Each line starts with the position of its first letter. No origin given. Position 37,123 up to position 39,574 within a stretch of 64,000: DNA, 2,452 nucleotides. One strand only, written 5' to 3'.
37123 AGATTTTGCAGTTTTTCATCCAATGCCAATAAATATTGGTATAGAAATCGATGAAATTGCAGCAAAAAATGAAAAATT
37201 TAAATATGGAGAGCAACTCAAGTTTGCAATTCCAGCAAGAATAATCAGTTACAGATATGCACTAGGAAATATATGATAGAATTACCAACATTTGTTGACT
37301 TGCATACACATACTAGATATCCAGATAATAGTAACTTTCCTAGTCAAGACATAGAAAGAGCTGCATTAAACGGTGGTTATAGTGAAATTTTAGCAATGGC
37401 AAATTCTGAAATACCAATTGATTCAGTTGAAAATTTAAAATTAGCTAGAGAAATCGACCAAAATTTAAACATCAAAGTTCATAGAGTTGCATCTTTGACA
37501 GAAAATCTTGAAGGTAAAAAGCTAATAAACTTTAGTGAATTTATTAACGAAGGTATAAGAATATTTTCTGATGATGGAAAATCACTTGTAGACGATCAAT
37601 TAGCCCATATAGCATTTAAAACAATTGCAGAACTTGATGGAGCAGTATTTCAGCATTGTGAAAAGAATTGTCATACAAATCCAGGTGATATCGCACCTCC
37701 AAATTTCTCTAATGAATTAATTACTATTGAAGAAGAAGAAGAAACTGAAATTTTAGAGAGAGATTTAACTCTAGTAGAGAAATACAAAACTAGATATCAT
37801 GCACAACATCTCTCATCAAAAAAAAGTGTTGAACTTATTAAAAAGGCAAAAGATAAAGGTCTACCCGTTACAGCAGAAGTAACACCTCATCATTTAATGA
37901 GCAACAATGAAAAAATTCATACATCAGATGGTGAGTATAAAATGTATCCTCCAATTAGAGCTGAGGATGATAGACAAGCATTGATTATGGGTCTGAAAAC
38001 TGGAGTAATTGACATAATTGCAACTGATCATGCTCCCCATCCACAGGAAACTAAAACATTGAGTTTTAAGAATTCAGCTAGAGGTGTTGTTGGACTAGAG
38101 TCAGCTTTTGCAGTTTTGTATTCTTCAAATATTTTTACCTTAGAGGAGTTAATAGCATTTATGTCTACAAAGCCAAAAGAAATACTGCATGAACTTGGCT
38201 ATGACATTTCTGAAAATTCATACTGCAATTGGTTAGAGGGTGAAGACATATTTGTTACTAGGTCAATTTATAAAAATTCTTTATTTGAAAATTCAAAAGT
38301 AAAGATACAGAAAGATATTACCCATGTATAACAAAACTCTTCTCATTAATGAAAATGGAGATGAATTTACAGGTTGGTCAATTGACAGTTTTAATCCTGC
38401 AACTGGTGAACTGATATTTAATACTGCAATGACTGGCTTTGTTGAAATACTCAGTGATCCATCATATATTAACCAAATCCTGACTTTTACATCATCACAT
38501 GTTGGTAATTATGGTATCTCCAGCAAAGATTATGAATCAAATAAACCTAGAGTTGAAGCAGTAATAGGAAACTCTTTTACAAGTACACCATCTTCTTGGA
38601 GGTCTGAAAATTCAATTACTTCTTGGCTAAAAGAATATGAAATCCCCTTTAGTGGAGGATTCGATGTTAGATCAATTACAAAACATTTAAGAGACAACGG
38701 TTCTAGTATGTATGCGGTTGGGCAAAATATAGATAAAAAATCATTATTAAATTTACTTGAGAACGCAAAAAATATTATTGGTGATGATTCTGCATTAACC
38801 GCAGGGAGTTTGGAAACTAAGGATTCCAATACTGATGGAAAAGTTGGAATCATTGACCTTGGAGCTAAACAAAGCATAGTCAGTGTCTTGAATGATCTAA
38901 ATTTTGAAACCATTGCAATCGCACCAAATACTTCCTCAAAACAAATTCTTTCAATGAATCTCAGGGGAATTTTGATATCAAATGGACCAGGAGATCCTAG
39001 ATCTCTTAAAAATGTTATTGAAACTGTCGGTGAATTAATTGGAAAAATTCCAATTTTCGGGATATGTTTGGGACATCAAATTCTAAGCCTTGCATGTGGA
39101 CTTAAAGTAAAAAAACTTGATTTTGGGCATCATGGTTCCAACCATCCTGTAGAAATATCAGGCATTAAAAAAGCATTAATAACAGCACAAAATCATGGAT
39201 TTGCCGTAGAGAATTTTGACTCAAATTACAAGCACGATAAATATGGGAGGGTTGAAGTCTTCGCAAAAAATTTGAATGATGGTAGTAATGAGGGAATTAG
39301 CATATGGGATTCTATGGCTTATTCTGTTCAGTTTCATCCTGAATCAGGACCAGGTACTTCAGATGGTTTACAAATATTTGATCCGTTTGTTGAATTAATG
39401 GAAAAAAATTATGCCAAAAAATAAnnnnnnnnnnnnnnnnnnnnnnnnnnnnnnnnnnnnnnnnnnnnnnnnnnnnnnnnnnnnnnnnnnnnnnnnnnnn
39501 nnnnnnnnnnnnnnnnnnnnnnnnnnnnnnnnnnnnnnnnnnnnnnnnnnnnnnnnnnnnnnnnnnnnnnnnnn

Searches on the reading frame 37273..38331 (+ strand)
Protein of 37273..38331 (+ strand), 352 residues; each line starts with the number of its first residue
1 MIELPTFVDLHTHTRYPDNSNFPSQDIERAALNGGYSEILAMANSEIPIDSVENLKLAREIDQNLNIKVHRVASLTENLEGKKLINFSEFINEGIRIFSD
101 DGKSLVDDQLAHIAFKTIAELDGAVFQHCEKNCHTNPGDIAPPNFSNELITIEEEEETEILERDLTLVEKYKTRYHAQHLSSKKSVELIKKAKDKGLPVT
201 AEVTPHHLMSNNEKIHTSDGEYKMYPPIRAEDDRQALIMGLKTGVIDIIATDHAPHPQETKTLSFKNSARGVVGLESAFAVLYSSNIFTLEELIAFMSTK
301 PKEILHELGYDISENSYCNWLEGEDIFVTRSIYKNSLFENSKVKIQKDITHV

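Call 66: search_protein_families(library=pfam, proteins=[window:37273-38331:+], max_evalue=0.00001)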
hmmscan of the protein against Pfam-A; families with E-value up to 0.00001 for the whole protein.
window:37273-38331:+ (352 aa): 1 family
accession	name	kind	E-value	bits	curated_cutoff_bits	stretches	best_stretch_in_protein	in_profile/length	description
PF01979.26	Amidohydro_1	-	4.2e-09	36.5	25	1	4-304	3-297/345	Amidohydrolase family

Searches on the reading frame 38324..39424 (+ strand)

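Call 66: search_protein_families(library=pfam, proteins=[window:38324-39424:+], max_evalue=0.00001)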
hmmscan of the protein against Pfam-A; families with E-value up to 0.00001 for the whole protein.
window:38324-39424:+ (366 aa): 2 families
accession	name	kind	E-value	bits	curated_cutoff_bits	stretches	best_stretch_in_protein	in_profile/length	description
PF00117.34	GATase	-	2.8e-41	141.7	22.8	1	176-357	2-189/190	Glutamine amidotransferase class-I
PF00988.28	CPSase_sm_chain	-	7.7e-37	126.4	27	1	8-129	2-123/126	Carbamoyl-phosphate synthase small chain, CPSase domain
